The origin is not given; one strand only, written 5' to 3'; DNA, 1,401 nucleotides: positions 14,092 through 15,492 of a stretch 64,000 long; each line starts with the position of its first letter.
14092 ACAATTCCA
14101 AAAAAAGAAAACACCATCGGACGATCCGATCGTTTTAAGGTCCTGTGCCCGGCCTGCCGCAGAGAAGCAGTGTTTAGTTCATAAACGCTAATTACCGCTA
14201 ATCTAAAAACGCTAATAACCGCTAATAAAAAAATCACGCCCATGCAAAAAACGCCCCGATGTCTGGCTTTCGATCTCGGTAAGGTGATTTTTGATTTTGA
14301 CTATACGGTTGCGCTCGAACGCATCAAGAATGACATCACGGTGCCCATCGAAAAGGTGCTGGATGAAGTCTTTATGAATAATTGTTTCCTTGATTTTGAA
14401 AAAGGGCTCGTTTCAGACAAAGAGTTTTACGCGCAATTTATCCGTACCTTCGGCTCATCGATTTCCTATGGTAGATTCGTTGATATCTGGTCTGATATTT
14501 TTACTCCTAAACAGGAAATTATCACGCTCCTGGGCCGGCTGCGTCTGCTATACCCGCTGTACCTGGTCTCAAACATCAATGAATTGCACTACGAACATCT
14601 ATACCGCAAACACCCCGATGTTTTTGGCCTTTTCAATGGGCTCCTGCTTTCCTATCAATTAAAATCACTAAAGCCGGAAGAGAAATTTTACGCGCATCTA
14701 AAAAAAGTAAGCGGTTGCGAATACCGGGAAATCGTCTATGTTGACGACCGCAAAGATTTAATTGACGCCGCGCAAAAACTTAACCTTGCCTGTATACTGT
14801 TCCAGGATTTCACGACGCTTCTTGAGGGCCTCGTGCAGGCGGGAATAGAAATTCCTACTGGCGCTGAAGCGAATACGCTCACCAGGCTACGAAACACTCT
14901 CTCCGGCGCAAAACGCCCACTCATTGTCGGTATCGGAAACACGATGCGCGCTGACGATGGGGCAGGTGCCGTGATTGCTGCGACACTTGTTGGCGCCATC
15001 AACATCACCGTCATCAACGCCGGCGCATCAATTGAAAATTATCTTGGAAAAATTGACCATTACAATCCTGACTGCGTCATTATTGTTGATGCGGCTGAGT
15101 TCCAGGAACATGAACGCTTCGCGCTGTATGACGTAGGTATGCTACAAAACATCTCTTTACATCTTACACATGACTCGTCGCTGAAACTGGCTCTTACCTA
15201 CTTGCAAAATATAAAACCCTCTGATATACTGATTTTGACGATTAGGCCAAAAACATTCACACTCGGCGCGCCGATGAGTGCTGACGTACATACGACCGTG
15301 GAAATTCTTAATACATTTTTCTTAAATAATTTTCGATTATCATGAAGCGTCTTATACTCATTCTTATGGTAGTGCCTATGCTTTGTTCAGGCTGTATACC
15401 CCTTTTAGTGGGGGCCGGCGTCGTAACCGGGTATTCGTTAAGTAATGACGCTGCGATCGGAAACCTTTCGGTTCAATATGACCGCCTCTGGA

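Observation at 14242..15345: HAD-hydrolase domain fused to the HycI-type hydrogenase maturation protease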

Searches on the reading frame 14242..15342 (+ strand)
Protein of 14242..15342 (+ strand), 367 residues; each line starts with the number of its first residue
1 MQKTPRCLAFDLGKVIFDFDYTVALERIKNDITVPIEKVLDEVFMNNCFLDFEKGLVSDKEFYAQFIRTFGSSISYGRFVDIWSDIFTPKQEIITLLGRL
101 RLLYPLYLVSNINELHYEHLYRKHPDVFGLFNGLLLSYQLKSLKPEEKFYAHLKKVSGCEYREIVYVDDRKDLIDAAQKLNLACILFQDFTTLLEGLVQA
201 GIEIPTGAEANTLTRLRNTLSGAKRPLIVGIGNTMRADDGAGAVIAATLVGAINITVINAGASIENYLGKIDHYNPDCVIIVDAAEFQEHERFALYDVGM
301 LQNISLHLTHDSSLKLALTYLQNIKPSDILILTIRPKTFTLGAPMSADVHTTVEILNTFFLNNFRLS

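Call 3: search_protein_families(library=pfam, proteins=[window:14242-15342:+], max_evalue=1)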
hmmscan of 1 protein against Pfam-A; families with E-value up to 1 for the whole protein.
window:14242-15342:+ (367 aa): 4 families
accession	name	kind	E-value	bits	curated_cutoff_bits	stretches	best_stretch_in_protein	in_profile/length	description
PF01750.23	HycI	-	2e-06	28.1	23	1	254-354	16-121/130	Hydrogenase maturation protease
PF00702.32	Hydrolase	-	4.2e-05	24.5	26.4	1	82-179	92-189/191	haloacid dehalogenase-like hydrolase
PF13419.12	HAD_2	-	0.00064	20.3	23.8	1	80-186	70-177/178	Haloacid dehalogenase-like hydrolase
PF12689.13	Acid_PPase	-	0.022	15.1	27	1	148-199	111-160/169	Acid Phosphatase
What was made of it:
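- Checked: The single sequence falls just below the Pfam HAD cut-offs: PF00702 24.5 bits (cut-off 26.4) (call 3).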

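Call 4: search_protein_families(library=ncbifam, proteins=[window:14242-15342:+], max_evalue=1)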
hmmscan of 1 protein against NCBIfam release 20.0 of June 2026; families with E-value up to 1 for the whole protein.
window:14242-15342:+ (367 aa): 16 families
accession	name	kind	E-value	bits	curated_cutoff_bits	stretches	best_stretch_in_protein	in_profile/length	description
NF006991.0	PRK09456.1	equivalog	3.7e-27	95.3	295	1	9-193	4-190/199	glucose-1-phosphatase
TIGR00072.1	hydrog_prot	superfamily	1.8e-18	66.9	47.45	1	227-354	1-135/145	hydrogenase maturation protease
TIGR00142.1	hycI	equivalog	2.2e-17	63.2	119.1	1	227-357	2-135/146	hydrogenase maturation peptidase HycI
TIGR00130.1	frhD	equivalog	2.5e-06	27.6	134.95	1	224-339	3-123/153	coenzyme F420-reducing hydrogenase, FrhD protein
TIGR01509.1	HAD-SF-IA-v3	subfamily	3.8e-06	27.1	29.4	1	137-186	105-153/154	HAD-IA family hydrolase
TIGR02247.1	HAD-1A3-hyp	subfamily_domain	1e-05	25.4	125.4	1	92-198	98-206/211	epoxide hydrolase N-terminal domain-like phosphatase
TIGR02253.1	CTE7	subfamily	0.00056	19.8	169.75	1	87-187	93-194/221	TIGR02253 family HAD-type hydrolase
TIGR01993.1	Pyr-5-nucltdase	equivalog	0.002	18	142.9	1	15-186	3-182/183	pyrimidine 5'-nucleotidase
TIGR00140.1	hupD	subfamily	0.0025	17.8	151.8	1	227-357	2-140/151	HyaD/HybD family hydrogenase maturation endopeptidase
NF045519.1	NiFeSe_H2_mat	exception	0.0041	17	190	1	225-351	2-134/152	NiFeSe hydrogenase maturation protease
NF041783.2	mnquin_red_QrcB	equivalog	0.035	12.2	440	1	187-252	289-354/695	menaquinone reductase molybdopterin-binding-like subunit QrcB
NF009695.0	PRK13222.1-2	equivalog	0.054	13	225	1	102-184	109-190/226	phosphoglycolate phosphatase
TIGR02252.1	DREG-2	subfamily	0.084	12.6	155.2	1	62-182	90-199/203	HAD hydrolase, REG-2-like, family IA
NF052576.1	PymNtasePynAStpc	equivalog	0.095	12.3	350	1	8-161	6-173/229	pyrimidine 5'-nucleotidase PynA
TIGR01458.1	HAD-SF-IIA-hyp3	hypoth_equivalog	0.11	11.8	175.95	0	144-186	179-222/257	TIGR01458 family HAD-type hydrolase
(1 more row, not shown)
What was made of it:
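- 14242..14841 (+): HAD phosphatase domain (aa 1-200): Rossmannoid core with a helical C1-type cap. NF006991 glucose-1-phosphatase scores 95 bits, far below its equivalog cut-off of 295 (call 4).
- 14917..15342 (+): HycI-type endopeptidase domain (aa 226-367). TIGR00072 66.9 bits (cut-off 47.45) and PF01750 28.1 bits (cut-off 23) (calls 3, 4). Below the HycI equivalog cut-off: TIGR00142 63.2 bits against 119.1 (call 4).
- On HycI proper (TIGR00142 equivalog): 63.2 bits against a cut-off of 119.1 (call 4).
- On HAD superfamily, subfamily IA (C1 cap): The single sequence falls just below: PF00702 24.5 bits (26.4), PF13419 20.3 (23.8), TIGR01509 27.1 (29.4) (calls 3, 4).
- On YihX-type alpha-D-glucose-1-phosphatase (NF006991 equivalog): 95.3 bits against a cut-off of 295 (call 4).
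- Closest known: YihX. Different: Far below the glucose-1-phosphatase equivalog cut-off (95 bits against 295, call 4), so the substrate cannot be transferred.
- Checked: It passes the curated cut-offs for hydrogenase maturation protease: TIGR00072 66.9 bits (cut-off 47.45) and PF01750 28.1 bits (cut-off 23), covering aa 227-354 (calls 3, 4).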

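Call 9: find_homologous_proteins(query=window:14242-15342:+)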
Query window:14242-15342:+ (367 aa): 74 proteins with E <= 0.001 among 5822 candidates.
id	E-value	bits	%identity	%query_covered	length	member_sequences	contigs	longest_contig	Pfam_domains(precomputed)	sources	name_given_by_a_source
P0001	1.7e-242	822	100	100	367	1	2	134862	PF01750.24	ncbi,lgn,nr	ncbi:MAG: hydrogenase maturation protease [Candidatus Omnitrophota bacterium]|nr:hydrogenase maturat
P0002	1.1e-118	415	54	99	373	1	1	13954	PF13419.13,PF00702.33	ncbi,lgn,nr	ncbi:MAG: HAD hydrolase-like protein [Candidatus Omnitrophica bacterium]|nr:HAD hydrolase-like prote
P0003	2.9e-113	397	49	99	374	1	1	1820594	PF00702.33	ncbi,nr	ncbi:MAG: hydrogenase maturation protease [Candidatus Omnitrophota bacterium]|nr:MAG: hydrogenase ma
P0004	2.8e-112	394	50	98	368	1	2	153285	PF00702.33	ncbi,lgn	ncbi:MAG: HAD-IA family hydrolase [Candidatus Omnitrophota bacterium]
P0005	7.2e-112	392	49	98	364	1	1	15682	PF00702.33,PF01750.24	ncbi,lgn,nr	ncbi:MAG: hydrogenase maturation protease [Candidatus Omnitrophica bacterium]|nr:hydrogenase maturat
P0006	1.1e-111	392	51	98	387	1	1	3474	PF00702.33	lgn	-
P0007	1.0e-108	382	49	98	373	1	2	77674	PF00702.33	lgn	-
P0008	1.0e-108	382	50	98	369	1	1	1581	-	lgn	-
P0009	6.4e-108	379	47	98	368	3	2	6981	PF00702.33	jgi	jgi:hydrogenase maturation protease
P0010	1.7e-106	375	48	98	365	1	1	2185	PF00702.33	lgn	-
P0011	1.3e-105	372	48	98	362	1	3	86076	PF00702.33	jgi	jgi:hydrogenase maturation protease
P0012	3.1e-104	367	48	97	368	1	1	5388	PF00702.33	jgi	-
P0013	1.7e-103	365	47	98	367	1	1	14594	PF00702.33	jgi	jgi:putative hydrolase of the HAD superfamily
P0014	3.4e-103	364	48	99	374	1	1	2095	PF00702.33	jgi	-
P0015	1.7e-102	361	47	98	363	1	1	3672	PF00702.33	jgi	jgi:putative hydrolase of the HAD superfamily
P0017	6.8e-102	360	46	98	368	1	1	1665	PF00702.33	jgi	jgi:putative hydrolase of the HAD superfamily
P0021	4.1e-100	354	47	98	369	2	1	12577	PF00702.33,PF01750.24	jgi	jgi:hydrogenase maturation protease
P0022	2.7e-99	351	46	98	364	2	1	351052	PF00702.33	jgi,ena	-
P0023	3.7e-99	351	45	98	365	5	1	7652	PF00702.33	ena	-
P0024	9.2e-99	349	46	98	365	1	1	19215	PF00702.33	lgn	-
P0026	3.5e-98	347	47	98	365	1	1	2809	PF00702.33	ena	-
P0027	2.8e-97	344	46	98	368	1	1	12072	PF00702.33,PF01750.24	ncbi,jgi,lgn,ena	ncbi:MAG: hydrogenase maturation protease [Candidatus Omnitrophota bacterium]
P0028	5.1e-97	343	45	98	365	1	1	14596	PF00702.33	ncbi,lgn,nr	ncbi:MAG: hydrogenase maturation protease [Candidatus Omnitrophica bacterium]|nr:hydrogenase maturat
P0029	8.0e-97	343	42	99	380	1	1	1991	PF13419.13,PF00702.33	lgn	-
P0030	1.9e-95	338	45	98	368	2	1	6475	PF00702.33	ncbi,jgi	ncbi:MAG: hydrogenase maturation protease [Candidatus Omnitrophota bacterium]|jgi:putative hydrolase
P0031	8.0e-95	336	44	98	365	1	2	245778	PF00702.33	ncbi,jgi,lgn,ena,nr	ncbi:MAG: hydrogenase maturation protease [Candidatus Omnitrophica bacterium]|jgi:putative hydrolase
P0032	2.4e-94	335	45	98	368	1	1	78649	PF00702.33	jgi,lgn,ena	-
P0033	5.7e-94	333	43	98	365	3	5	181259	PF00702.33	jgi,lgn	-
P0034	6.5e-91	323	43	97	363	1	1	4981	PF00702.33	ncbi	ncbi:MAG: hydrogenase maturation protease [Candidatus Omnitrophota bacterium]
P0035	5.6e-89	317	43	98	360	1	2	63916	PF00702.33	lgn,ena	-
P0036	1.1e-87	313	44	98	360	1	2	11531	PF00702.33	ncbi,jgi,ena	-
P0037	1.2e-85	306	42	98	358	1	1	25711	PF00702.33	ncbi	-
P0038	4.0e-73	265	40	98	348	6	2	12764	PF00702.33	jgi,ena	-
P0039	1.4e-71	260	39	98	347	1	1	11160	PF00702.33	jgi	-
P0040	3.7e-68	249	40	98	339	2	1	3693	PF00702.33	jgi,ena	-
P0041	2.4e-67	246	39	99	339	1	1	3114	PF00702.33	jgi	-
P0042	6.4e-66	241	54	55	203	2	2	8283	PF13419.13,PF00702.33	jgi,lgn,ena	-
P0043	5.5e-65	238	53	54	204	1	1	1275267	-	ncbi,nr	ncbi:MAG: HAD family phosphatase [Candidatus Omnitrophota bacterium]|nr:MAG: HAD family phosphatase 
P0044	9.8e-65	237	53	56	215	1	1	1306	PF00702.33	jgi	jgi:putative hydrolase of the HAD superfamily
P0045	1.0e-63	234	52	54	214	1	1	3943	PF13419.13,PF00702.33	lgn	-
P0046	1.8e-61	227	50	55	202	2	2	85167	PF00702.33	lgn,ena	-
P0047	8.2e-61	224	47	56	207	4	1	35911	PF00702.33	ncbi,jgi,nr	ncbi:MAG: HAD hydrolase-like protein [Candidatus Omnitrophica bacterium]|jgi:putative hydrolase of t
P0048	1.7e-60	223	48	56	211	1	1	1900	PF13419.13,PF00702.33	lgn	-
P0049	2.1e-60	223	52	55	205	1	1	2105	PF00702.33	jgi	jgi:putative hydrolase of the HAD superfamily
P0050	6.8e-60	221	51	52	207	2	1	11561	PF00702.33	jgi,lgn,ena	-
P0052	1.7e-58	217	49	54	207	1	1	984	PF00702.33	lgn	-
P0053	1.1e-57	214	51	54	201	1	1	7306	PF00702.33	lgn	-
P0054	6.6e-57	212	49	54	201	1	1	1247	PF00702.33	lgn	-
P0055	9.4e-57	211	34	98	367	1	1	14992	PF13419.13,PF00702.33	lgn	-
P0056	1.2e-56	211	50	54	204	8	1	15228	PF00702.33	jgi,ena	-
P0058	6.1e-53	199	48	54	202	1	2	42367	PF00702.33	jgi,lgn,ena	-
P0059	7.6e-36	142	39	54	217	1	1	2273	PF13419.13,PF00702.33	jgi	-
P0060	1.9e-35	141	38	54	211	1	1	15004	PF13419.13,PF00702.33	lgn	-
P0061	8.8e-35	139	37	55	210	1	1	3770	PF13419.13,PF00702.33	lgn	-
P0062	3.9e-34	137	38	54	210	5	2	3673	PF13419.13,PF00702.33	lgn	-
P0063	9.7e-33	132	35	56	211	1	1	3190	PF13419.13,PF00702.33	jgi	jgi:putative hydrolase of the HAD superfamily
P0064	1.2e-32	132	35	59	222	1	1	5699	PF13419.13,PF00702.33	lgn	-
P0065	1.2e-30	125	39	49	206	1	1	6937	PF13419.13,PF00702.33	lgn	-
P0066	7.9e-26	109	32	54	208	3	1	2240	PF13419.13,PF00702.33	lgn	-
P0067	9.8e-26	109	32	54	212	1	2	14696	PF00702.33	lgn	-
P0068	5.8e-25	106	35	54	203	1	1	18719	PF13419.13,PF00702.33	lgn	-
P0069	3.2e-24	104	33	54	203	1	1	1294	PF13419.13,PF00702.33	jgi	jgi:putative hydrolase of the HAD superfamily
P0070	1.5e-22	99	32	55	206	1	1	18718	PF13419.13,PF00702.33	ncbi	-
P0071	8.3e-21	93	32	54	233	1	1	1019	PF13419.13,PF00702.33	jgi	jgi:FMN phosphatase YigB (HAD superfamily)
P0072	3.7e-17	81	30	52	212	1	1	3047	PF13419.13,PF00702.33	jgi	jgi:glucose-1-phosphatase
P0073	4.2e-13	67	28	53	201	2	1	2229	PF13419.13,PF00702.33,PF13242.13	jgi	jgi:putative hydrolase of the HAD superfamily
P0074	3.7e-7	48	26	54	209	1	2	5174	PF13419.13,PF00702.33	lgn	-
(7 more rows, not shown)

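Call 12: find_encoding_contigs(protein=P0003, flank=10000, max_places=2)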
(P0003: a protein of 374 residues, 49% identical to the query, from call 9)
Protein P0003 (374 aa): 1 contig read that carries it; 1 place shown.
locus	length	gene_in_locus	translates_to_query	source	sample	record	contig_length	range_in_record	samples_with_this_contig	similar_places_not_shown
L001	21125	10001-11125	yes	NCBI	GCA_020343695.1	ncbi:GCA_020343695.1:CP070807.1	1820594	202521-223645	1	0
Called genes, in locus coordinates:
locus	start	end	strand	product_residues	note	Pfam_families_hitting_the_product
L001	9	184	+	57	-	PF10418:DHODB_Fe-S_bind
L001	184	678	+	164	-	PF00037:Fer4 (faint), PF12837:Fer4_6 (faint), PF12838:Fer4_7 (faint), PF13187:Fer4_9 (faint), PF13237:Fer4_10 (faint), PF14697:Fer4_21 (faint), PF13247:Fer4_11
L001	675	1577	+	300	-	PF00146:NADHdh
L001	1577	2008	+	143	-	PF01058:Oxidored_q6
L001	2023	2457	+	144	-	PF00329:Complex1_30kDa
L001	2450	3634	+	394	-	PF00374:NiFeSe_Hases, PF00346:Complex1_49kDa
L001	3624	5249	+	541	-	PF00361:Proton_antipo_M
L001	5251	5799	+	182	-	PF13244:MbhD, PF20501:MbhE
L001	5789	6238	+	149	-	PF04039:MnhB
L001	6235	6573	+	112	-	PF00420:Oxidored_q2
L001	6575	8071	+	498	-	PF00662:Proton_antipo_N, PF10125:NADHdeh_related, PF00361:Proton_antipo_M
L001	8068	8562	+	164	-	PF01899:MNHE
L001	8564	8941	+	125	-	PF04066:MrpF_PhaF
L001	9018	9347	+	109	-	PF03334:PhaG_MnhG_YufB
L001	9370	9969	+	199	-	PF12797:Fer4_2 (weak), PF12838:Fer4_7, PF00037:Fer4, PF12800:Fer4_4 (faint), PF12837:Fer4_6 (weak), PF13237:Fer4_10, PF13187:Fer4_9 (weak)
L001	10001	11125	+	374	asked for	PF00702:Hydrolase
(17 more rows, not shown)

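Call 13: find_encoding_contigs(protein=P0043, flank=10000, max_places=2)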
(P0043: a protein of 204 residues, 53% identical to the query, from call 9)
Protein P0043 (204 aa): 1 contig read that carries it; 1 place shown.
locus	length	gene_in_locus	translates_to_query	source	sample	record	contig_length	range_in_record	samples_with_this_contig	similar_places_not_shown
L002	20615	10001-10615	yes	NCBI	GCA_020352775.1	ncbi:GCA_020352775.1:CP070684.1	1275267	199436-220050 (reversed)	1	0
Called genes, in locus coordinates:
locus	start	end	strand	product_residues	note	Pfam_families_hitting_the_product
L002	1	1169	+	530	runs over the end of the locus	PF02310:B12-binding, PF04055:Radical_SAM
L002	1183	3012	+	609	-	PF21211:FkbH_N (weak)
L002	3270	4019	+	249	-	PF00106:adh_short, PF08659:KR, PF01073:3Beta_HSD (weak), PF13561:adh_short_C2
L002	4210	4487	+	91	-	-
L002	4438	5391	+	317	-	PF13469:Sulfotransfer_3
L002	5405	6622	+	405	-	-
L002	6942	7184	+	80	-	PF01155:HypA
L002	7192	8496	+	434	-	PF01455:HupF_HypC, PF04055:Radical_SAM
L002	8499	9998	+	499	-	PF04055:Radical_SAM, PF06968:BATS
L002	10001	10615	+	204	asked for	-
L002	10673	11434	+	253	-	PF00565:SNase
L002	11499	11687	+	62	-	-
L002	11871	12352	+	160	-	-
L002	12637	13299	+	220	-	PF14329:DUF4386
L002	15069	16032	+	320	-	PF02601:Exonuc_VII_L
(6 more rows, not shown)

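Call 15: find_encoding_contigs(protein=P0046, flank=10000, max_places=2)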
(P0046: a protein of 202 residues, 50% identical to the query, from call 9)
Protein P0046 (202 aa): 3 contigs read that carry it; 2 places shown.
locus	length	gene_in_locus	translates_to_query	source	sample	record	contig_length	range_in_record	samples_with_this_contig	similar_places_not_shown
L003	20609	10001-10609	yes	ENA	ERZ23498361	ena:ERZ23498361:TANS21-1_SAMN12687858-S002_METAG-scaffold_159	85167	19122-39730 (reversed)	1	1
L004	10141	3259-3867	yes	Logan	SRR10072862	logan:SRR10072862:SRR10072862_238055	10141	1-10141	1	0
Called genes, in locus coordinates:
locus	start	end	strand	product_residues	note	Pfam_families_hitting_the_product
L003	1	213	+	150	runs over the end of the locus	PF04039:MnhB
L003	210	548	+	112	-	PF00420:Oxidored_q2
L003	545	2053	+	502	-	PF00662:Proton_antipo_N, PF10125:NADHdeh_related, PF00361:Proton_antipo_M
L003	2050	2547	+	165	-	PF01899:MNHE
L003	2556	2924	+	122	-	PF04066:MrpF_PhaF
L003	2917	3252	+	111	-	PF03334:PhaG_MnhG_YufB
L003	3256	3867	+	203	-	PF12838:Fer4_7, PF12837:Fer4_6 (weak), PF13237:Fer4_10, PF00037:Fer4, PF13187:Fer4_9 (weak)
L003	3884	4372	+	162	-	PF01750:HycI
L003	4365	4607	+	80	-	PF01155:HypA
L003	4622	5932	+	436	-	PF01455:HupF_HypC, PF04055:Radical_SAM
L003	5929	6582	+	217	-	PF06971:Put_DNA-bind_N, PF01408:GFO_IDH_MocA (weak), PF02629:CoA_binding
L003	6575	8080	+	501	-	PF04055:Radical_SAM, PF06968:BATS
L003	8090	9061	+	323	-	PF00248:Aldo_ket_red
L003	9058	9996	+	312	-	PF00106:adh_short, PF01073:3Beta_HSD, PF01370:Epimerase, PF02719:Polysacc_synt_2, PF04321:RmlD_sub_bind, PF05368:NmrA, PF16363:GDP_Man_Dehyd, PF13460:NAD_binding_10, +2 more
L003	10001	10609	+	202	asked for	PF00702:Hydrolase (weak)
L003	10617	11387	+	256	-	PF00565:SNase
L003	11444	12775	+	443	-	PF00587:tRNA-synt_2b, PF03129:HGTP_anticodon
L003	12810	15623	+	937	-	PF01326:PPDK_N, PF00391:PEP-utilizers, PF02896:PEP-utilizers_C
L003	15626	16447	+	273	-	PF00140:Sigma70_r1_2 (weak), PF04542:Sigma70_r2, PF04539:Sigma70_r3, PF04545:Sigma70_r4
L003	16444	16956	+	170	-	PF00156:Pribosyltran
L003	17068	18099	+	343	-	PF12773:DZR (weak), PF13240:Zn_Ribbon_1, PF24463:DUF7577 (weak), PF13036:LpoB (weak), PF03783:CsgG, PF16538:FlgT_C (weak)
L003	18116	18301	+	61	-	-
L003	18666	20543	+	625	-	PF07715:Plug, PF00593:TonB_dep_Rec_b-barrel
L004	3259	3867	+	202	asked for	PF00702:Hydrolase (weak)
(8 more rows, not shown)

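Call 16: find_encoding_contigs(protein=P0058, flank=10000, max_places=2)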
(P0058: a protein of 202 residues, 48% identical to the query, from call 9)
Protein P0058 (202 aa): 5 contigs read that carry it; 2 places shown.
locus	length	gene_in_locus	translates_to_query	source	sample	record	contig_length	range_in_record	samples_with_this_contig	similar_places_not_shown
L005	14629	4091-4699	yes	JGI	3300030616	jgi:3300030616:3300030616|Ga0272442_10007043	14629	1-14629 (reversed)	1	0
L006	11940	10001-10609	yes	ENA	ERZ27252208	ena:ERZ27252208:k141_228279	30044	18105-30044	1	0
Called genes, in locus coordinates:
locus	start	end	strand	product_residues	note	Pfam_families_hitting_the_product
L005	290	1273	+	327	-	PF00248:Aldo_ket_red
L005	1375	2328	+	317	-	PF01073:3Beta_HSD, PF01370:Epimerase, PF02719:Polysacc_synt_2, PF04321:RmlD_sub_bind, PF07993:NAD_binding_4 (weak), PF13460:NAD_binding_10, PF16363:GDP_Man_Dehyd, PF07993:NAD_binding_4, +2 more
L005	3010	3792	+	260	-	PF04055:Radical_SAM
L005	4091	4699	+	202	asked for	PF00702:Hydrolase (weak)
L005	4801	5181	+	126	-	PF12092:DUF3568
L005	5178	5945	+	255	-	PF00565:SNase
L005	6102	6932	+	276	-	PF01435:Peptidase_M48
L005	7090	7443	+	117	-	PF07238:PilZ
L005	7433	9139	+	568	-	PF05157:MshEN, PF00437:T2SSE, PF13173:AAA_14 (faint), PF13401:AAA_22 (faint)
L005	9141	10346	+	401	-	PF28597:T2SSF_N, PF00482:T2SSF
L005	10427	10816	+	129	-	PF07963:N_methyl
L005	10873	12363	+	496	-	PF05137:PilN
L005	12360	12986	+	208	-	PF04350:PilO (faint)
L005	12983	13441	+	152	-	-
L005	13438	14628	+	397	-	?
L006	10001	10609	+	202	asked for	PF00702:Hydrolase (weak)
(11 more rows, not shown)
